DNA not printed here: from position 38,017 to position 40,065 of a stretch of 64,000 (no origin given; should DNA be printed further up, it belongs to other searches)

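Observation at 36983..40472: Secreted serpin directly followed (8-nt gap) by a HerA-like DUF87 ATPase and a small membrane protein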

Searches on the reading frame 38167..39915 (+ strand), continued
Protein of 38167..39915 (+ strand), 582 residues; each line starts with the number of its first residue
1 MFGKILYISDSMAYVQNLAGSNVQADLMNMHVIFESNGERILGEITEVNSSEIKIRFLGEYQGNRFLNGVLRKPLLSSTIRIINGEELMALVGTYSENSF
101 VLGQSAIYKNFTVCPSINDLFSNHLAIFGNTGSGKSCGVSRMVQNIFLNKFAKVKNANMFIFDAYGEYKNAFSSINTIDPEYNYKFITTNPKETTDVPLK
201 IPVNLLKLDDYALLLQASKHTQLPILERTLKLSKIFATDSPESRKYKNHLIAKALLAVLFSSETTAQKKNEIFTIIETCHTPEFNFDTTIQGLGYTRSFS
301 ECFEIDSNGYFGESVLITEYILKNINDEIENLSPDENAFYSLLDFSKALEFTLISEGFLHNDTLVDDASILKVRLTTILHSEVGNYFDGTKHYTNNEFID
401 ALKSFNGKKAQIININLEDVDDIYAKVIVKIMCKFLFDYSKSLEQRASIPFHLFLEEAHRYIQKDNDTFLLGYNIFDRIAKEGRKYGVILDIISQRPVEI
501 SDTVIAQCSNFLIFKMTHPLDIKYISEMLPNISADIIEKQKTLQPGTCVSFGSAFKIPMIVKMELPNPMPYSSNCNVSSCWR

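Call 25: search_dna_similar(query=window:38167-39915:+, collection=plasmids, mode=protein, max_rows=25)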
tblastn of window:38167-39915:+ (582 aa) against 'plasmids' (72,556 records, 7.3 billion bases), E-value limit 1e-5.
Records with a match: 624; places in all: 647; records where one place covers at least 80% of the query: 184.
Best place of each record, by identity: <60% 624.
By first word of the organism name: Klebsiella 136; Citrobacter 70; Escherichia 65; Enterobacter 55; Listeria 54; Serratia 19; Salmonella 14; Enterococcus 11; Bradyrhizobium 11; Acinetobacter 11; and 80 more.
By predicted mobility (MOB-suite, as given by PLSDB): conjugative 271; mobilizable 226; non-mobilizable 127.
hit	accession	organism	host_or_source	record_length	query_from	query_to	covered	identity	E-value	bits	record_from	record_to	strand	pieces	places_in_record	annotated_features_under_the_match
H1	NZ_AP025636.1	Enterococcus innesii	-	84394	14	581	98%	31.8%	8e-83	290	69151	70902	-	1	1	ATP-binding protein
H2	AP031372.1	Enterococcus casseliflavus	-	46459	14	581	98%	31.2%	8e-77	273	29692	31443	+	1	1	hypothetical protein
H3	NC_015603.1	Lactobacillus kefiranofaciens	-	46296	9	581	98%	30.0%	9e-77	272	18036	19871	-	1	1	ATP-binding protein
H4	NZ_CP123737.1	Lactobacillus kefiranofaciens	Tibetan kefir grain,mixed culture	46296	9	581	98%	30.0%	9e-77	272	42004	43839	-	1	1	ATP-binding protein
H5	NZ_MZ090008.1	Listeria monocytogenes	-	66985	14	567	95%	30.9%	3e-78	276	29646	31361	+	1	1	DUF87 domain-containing protein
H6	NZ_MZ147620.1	Listeria welshimeri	-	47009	50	581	91%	31.8%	4e-79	279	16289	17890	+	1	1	DUF87 domain-containing protein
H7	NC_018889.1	Listeria monocytogenes SLCC2372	-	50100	50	581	91%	31.8%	4e-79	279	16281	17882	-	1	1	DUF87 domain-containing protein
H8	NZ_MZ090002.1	Listeria monocytogenes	-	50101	50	581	91%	31.8%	4e-79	279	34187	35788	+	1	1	DUF87 domain-containing protein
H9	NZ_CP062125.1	Listeria monocytogenes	-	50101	50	581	91%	31.8%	4e-79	279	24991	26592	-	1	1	DUF87 domain-containing protein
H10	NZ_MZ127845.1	Listeria innocua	-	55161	50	581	91%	31.8%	4e-79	279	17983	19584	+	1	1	DUF87 domain-containing protein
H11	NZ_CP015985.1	Listeria monocytogenes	Homo sapiens,blood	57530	50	581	91%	31.8%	4e-79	279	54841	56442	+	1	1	DUF87 domain-containing protein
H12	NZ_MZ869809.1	Listeria welshimeri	-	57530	50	581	91%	31.8%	4e-79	279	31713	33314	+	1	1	DUF87 domain-containing protein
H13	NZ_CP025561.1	Listeria monocytogenes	-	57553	50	581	91%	31.8%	4e-79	279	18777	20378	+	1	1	DUF87 domain-containing protein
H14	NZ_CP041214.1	Listeria monocytogenes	food,chocolate milk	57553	50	581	91%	31.8%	4e-79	279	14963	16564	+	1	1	DUF87 domain-containing protein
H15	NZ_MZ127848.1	Listeria innocua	-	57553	50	581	91%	31.8%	4e-79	279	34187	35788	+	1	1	DUF87 domain-containing protein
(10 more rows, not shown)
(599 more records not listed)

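Call 26: get_annotated_region(hit=H1, flank=4000)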
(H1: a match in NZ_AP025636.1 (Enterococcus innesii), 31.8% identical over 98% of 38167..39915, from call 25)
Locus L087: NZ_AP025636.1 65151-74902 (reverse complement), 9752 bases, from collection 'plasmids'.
description: Enterococcus innesii strain DB-1 plasmid pEIDB1, complete sequence
organism: Enterococcus innesii (NCBI taxid 2839759)
taxonomy: Bacteria; Bacillota; Bacilli; Lactobacillales; Enterococcaceae; Enterococcus; Enterococcus innesii
host: -; source: -; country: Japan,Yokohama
typing (MOB-suite, as given by PLSDB): non-mobilizable; replicon rep_cluster_183
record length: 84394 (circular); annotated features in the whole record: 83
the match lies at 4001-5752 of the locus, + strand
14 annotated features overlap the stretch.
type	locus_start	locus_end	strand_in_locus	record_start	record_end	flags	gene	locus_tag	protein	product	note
CDS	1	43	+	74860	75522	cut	-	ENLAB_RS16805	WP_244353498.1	DUF2786 domain-containing protein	-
CDS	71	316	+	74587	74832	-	-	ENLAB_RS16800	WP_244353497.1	hypothetical protein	-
CDS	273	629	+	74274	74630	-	-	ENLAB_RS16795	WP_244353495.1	hypothetical protein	-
CDS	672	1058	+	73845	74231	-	-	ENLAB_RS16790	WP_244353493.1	DUF6075 family protein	-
CDS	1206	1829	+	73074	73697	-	-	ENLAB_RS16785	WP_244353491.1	CPBP family intramembrane glutamic endopeptidase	GO:0071586 - CAAX-box protein processing [Evidence IEA]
CDS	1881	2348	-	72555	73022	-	-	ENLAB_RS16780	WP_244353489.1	LMxysn_1693 family intestinal colonization protein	-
CDS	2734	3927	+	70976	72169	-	-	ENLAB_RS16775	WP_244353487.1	SIR2 family protein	-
CDS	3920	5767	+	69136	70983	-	-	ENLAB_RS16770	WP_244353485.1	ATP-binding protein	-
CDS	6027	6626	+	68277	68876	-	-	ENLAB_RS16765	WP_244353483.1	tyrosine-type recombinase/integrase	GO:0015074 - DNA integration [Evidence IEA]; GO:0006310 - DNA recombination [Evidence IEA]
CDS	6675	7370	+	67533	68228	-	-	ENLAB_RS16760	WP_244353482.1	Fic family protein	-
CDS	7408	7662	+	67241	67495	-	-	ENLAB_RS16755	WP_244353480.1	helix-turn-helix transcriptional regulator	-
CDS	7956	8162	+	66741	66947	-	-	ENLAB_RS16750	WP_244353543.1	cold-shock protein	-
CDS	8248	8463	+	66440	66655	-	-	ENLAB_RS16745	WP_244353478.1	hypothetical protein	-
CDS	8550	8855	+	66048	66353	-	-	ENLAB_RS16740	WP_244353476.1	hypothetical protein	-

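Call 27: get_annotated_region(hit=H7, flank=4000)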
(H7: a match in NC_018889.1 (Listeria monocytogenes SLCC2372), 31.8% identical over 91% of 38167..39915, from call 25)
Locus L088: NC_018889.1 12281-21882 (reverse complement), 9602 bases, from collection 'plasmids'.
description: Listeria monocytogenes SLCC2372 plasmid pLM1-2cUG1, complete sequence
organism: Listeria monocytogenes SLCC2372 (NCBI taxid 932920)
taxonomy: Bacteria; Bacillota; Bacilli; Bacillales; Listeriaceae; Listeria; Listeria monocytogenes; Listeria monocytogenes SLCC2372
host: -; source: -; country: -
typing (MOB-suite, as given by PLSDB): mobilizable; replicon rep_cluster_110; relaxase MOBP,MOBP
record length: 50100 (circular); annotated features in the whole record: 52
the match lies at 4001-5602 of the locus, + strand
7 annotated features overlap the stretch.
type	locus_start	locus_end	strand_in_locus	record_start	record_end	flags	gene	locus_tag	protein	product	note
CDS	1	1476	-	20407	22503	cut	copB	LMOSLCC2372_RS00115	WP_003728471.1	copper-translocating P-type ATPase CopB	-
CDS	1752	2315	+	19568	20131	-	-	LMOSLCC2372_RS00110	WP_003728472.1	recombinase family protein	GO:0006310 - DNA recombination [Evidence IEA]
CDS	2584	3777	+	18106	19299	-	-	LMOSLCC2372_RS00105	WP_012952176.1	SIR2 family protein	-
CDS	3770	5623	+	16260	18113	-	-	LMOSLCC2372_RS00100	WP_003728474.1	DUF87 domain-containing protein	-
CDS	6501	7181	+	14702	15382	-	-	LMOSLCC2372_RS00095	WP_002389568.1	IS6 family transposase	-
CDS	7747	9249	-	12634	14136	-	-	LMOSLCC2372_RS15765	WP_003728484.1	ArdC-like ssDNA-binding domain-containing protein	-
CDS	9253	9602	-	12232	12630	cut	-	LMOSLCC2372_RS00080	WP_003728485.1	hypothetical protein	-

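Call 28: get_annotated_region(hit=H3, flank=4000)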
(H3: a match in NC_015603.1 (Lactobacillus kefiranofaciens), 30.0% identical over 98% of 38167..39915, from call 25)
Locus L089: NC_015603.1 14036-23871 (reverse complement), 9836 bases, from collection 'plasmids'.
description: Lactobacillus kefiranofaciens subsp. kefiranofaciens plasmid pWW2, complete sequence
organism: Lactobacillus kefiranofaciens (NCBI taxid 190905)
taxonomy: Bacteria; Bacillota; Bacilli; Lactobacillales; Lactobacillaceae; Lactobacillus; Lactobacillus kefiranofaciens
host: -; source: -; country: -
typing (MOB-suite, as given by PLSDB): conjugative; replicon rep_cluster_707; relaxase MOBQ; mating-pair formation MPF_T
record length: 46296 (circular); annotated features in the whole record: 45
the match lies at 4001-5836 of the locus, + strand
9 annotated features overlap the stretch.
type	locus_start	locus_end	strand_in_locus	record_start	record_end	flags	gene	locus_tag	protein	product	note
CDS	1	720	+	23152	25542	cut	-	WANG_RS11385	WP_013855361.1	protein kinase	GO:0006468 - protein phosphorylation [Evidence IEA]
CDS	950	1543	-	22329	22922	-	-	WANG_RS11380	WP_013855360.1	recombinase family protein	GO:0006310 - DNA recombination [Evidence IEA]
CDS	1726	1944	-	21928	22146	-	-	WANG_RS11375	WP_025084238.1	hypothetical protein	-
CDS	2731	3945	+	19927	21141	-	-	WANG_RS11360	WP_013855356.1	SIR2 family protein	-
CDS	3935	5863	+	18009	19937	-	-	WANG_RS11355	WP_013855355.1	ATP-binding protein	-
CDS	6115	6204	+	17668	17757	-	-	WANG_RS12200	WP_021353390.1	putative holin-like toxin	-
CDS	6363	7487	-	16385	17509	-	-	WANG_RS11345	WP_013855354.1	ArdC-like ssDNA-binding domain-containing protein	-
CDS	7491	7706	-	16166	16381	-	-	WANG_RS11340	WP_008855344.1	hypothetical protein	-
CDS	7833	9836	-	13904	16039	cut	topB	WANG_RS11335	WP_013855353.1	type IA DNA topoisomerase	GO:0006265 - DNA topological change [Evidence IEA]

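Call 31: search_protein_representatives(protein=window:38167-39915:+)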
Query: 582 residues. Proteins with E-value up to 0.001 (for the whole library): 4380; up to 1e-10: 1813; up to 1e-30: 217. The best 150 are listed.
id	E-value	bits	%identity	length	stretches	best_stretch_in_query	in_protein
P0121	3.0e-204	696.4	53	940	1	1-581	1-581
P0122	5.6e-199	679.0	52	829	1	1-581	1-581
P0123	8.3e-150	516.7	45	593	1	26-581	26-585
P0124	1.3e-149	516.1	44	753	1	2-581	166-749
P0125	8.6e-147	506.7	43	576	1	3-582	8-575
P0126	4.4e-141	487.9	41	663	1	1-581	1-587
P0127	2.5e-135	468.9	39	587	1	1-581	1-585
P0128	1.3e-134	466.5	40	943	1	1-581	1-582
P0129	1.8e-129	449.6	39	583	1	1-581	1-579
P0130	9.1e-117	407.6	56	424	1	257-581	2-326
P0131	9.6e-112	391.1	39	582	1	1-581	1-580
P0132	3.2e-110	386.0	47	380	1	207-581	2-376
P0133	3.4e-100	352.9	37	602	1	30-581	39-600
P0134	1.1e-97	344.7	38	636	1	34-581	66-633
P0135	9.3e-97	341.6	35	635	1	47-581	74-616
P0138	4.5e-83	296.4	34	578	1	1-581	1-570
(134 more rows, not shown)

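Call 32: search_protein_families(library=pfam, proteins=[P0121, P0122, P0124, P0128, P0126, P0125, P0127, P0129, P0131, P0138], max_evalue=0.001)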
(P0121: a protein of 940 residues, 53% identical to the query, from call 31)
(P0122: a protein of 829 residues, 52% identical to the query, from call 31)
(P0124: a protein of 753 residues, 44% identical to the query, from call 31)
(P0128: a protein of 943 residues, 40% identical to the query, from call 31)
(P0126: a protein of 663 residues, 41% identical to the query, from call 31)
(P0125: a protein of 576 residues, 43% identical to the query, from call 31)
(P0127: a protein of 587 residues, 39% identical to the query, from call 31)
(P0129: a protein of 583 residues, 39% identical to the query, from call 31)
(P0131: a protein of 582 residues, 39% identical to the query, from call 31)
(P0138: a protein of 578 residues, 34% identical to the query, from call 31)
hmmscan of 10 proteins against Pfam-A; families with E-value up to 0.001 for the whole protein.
P0121 (940 aa): 1 family
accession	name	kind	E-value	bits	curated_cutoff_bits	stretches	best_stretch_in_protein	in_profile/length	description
PF01935.23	DUF87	-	4.4e-20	73.2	23.2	1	109-252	10-142/220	Helicase HerA, central domain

P0122 (829 aa): 1 family
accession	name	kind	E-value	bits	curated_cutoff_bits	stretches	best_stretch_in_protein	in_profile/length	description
PF01935.23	DUF87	-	1e-20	75.3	23.2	1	108-248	9-138/220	Helicase HerA, central domain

P0124 (753 aa): 2 families
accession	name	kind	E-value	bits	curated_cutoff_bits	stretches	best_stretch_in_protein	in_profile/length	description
PF01935.23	DUF87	-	6e-21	76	23.2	1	268-439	2-158/220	Helicase HerA, central domain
PF01580.24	FtsK_SpoIIIE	-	5.1e-05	23.3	24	0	290-332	40-80/221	FtsK/SpoIIIE family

P0128 (943 aa): 1 family
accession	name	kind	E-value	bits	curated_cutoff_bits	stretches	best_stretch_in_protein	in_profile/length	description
PF01935.23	DUF87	-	6.7e-16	59.5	23.2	1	104-423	5-205/220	Helicase HerA, central domain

P0126 (663 aa): 2 families
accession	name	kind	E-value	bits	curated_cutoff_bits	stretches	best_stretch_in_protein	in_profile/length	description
PF01935.23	DUF87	-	8.8e-21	75.4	23.2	1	111-236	9-123/220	Helicase HerA, central domain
PF01580.24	FtsK_SpoIIIE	-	5.7e-05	23.1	24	0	470-504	186-220/221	FtsK/SpoIIIE family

P0125 (576 aa): 3 families
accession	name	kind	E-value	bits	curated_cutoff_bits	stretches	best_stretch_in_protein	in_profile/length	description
PF01935.23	DUF87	-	1e-25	91.6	23.2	1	106-253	2-145/220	Helicase HerA, central domain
PF01580.24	FtsK_SpoIIIE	-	5.2e-06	26.5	24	0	126-154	39-66/221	FtsK/SpoIIIE family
PF10412.15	TrwB_AAD_bind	-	0.00094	18.6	20.5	0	128-179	16-61/387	Type IV secretion-system coupling protein DNA-binding domain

P0127 (587 aa): 2 families
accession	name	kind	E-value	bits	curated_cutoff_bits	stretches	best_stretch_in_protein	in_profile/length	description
PF01935.23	DUF87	-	2.2e-16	61.1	23.2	1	119-288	18-172/220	Helicase HerA, central domain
PF01580.24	FtsK_SpoIIIE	-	0.0001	22.3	24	1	119-153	35-68/221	FtsK/SpoIIIE family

P0129 (583 aa): 1 family
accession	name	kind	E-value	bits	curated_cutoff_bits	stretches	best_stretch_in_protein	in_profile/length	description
PF01935.23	DUF87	-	8.3e-12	46.1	23.2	1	100-270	3-162/220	Helicase HerA, central domain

P0131 (582 aa): 1 family
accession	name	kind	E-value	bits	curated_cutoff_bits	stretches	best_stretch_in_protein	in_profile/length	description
PF01935.23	DUF87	-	7.4e-14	52.8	23.2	1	107-262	7-145/220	Helicase HerA, central domain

P0138 (578 aa): 1 family
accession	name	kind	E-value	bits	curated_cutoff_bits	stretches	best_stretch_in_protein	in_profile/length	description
PF01935.23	DUF87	-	9.4e-19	68.8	23.2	1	104-302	3-146/220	Helicase HerA, central domain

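Call 34: find_homologous_proteins(query=A1, max_evalue=1e-20)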
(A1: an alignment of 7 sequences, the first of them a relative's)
Query A1 (7 sequences) (587 aa, profile of the alignment): 8000 proteins with E <= 1e-20 among 8000 candidates; the best 120 are listed.
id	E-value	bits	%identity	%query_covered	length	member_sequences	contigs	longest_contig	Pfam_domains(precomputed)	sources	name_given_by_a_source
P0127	3.1e-268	909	100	100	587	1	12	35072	PF01935.24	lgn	-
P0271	4.7e-268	909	100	100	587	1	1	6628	PF01935.24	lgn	-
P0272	2.0e-267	907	98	100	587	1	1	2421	PF01935.24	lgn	-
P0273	2.3e-267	906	99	100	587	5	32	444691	PF01935.24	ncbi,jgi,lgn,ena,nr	ncbi:MAG: DUF87 domain-containing protein [Bacilli bacterium]|nr:DUF87 domain-containing protein [Ba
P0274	3.6e-267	906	98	100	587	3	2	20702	PF01935.24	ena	-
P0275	8.5e-267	904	98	100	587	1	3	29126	PF01935.24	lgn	-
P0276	4.5e-266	902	41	100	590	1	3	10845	PF01935.24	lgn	-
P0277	9.3e-266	901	41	100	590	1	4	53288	PF01935.24,PF01580.25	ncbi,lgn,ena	-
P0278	9.4e-266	901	41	100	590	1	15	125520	PF01935.24,PF01580.25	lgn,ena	-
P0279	1.1e-265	901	96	100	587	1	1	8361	PF01935.24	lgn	-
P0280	1.6e-265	900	96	100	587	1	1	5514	PF01935.24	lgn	-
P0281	1.7e-265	900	41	100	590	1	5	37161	PF01935.24,PF01580.25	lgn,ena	-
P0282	4.3e-265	899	42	100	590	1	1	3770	PF01935.24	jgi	-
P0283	9.1e-265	898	96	100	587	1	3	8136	PF01935.24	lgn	-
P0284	2.7e-264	896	41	100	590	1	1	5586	PF01935.24,PF01580.25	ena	-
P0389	2.2e-251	854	47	100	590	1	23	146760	PF01935.24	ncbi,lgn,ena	-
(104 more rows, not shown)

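Call 35: find_encoding_contigs(protein=P0273, flank=6000, max_places=2)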
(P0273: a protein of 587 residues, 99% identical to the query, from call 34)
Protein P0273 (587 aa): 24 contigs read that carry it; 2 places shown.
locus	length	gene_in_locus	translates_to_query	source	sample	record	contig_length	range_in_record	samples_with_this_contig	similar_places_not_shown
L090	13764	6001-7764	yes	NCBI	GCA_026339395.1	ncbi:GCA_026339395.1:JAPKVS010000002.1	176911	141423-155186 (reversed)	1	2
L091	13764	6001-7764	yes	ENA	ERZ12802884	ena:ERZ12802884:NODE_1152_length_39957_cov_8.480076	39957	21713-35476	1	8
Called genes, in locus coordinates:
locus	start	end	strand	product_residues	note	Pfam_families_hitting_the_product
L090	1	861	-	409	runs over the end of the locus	PF03952:Enolase_N, PF00113:Enolase_C, PF13378:MR_MLE_C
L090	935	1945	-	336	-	PF13145:Rotamase_2 (weak)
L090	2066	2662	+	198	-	PF01553:Acyltransferase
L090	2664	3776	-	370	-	-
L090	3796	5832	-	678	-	PF00884:Sulfatase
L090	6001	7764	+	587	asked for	PF01935:DUF87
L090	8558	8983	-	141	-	-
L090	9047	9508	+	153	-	-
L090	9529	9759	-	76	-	-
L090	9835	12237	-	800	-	PF00005:ABC_tran, PF02463:SMC_N (faint), PF13304:AAA_21 (faint), PF02687:FtsX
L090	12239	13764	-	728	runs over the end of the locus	PF00005:ABC_tran, PF02463:SMC_N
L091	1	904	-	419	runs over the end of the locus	PF03952:Enolase_N, PF00113:Enolase_C, PF13378:MR_MLE_C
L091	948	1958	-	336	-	PF13145:Rotamase_2 (weak)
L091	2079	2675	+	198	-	PF01553:Acyltransferase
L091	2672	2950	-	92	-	-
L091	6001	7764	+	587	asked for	PF01935:DUF87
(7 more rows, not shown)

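Call 36: find_encoding_contigs(protein=P0278, flank=6000, max_places=2)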
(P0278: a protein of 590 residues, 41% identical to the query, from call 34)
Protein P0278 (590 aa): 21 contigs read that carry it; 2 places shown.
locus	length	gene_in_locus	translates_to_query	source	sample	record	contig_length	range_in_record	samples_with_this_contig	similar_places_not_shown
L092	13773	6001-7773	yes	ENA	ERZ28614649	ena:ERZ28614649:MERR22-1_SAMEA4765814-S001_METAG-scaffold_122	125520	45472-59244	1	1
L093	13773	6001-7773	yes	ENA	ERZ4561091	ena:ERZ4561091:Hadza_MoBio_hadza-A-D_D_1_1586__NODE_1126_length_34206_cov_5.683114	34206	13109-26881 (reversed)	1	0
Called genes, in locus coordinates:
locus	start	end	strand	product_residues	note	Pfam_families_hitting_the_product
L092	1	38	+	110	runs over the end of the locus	PF05103:DivIVA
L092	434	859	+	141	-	PF12844:HTH_19 (weak), PF13413:HTH_25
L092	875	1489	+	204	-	PF01066:CDP-OH_P_transf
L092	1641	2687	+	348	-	PF00154:RecA_N, PF06745:ATPase (weak), PF08423:Rad51 (weak), PF01637:ATPase_2 (faint), PF13479:AAA_24 (weak), PF21096:RecA_C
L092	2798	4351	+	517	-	PF12072:RNase_Y_N, PF00013:KH_1, PF08668:HDOD (faint), PF01966:HD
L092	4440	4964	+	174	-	PF09419:PGP_phosphatase, PF08282:Hydrolase_3 (weak), PF00702:Hydrolase, PF13419:HAD_2 (weak), PF13242:Hydrolase_like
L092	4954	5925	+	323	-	PF03193:RsgA_GTPase (weak), PF01926:MMR_HSR1, PF21516:YqeH-like_C (weak)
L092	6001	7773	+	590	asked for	PF01580:FtsK_SpoIIIE (faint), PF01935:DUF87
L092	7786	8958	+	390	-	PF07963:N_methyl, PF19789:DUF6273 (weak)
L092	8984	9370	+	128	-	-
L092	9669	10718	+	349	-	PF02912:Phe_tRNA-synt_N, PF01409:tRNA-synt_2d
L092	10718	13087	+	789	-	PF01588:tRNA_bind, PF03483:B3_4, PF03484:B5, PF17759:tRNA_synthFbeta, PF03147:FDX-ACB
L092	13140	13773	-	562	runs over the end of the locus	PF13306:LRR_5, PF13855:LRR_8 (weak)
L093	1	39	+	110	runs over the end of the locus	PF05103:DivIVA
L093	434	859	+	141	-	PF12844:HTH_19 (weak), PF13413:HTH_25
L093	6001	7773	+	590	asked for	PF01580:FtsK_SpoIIIE (faint), PF01935:DUF87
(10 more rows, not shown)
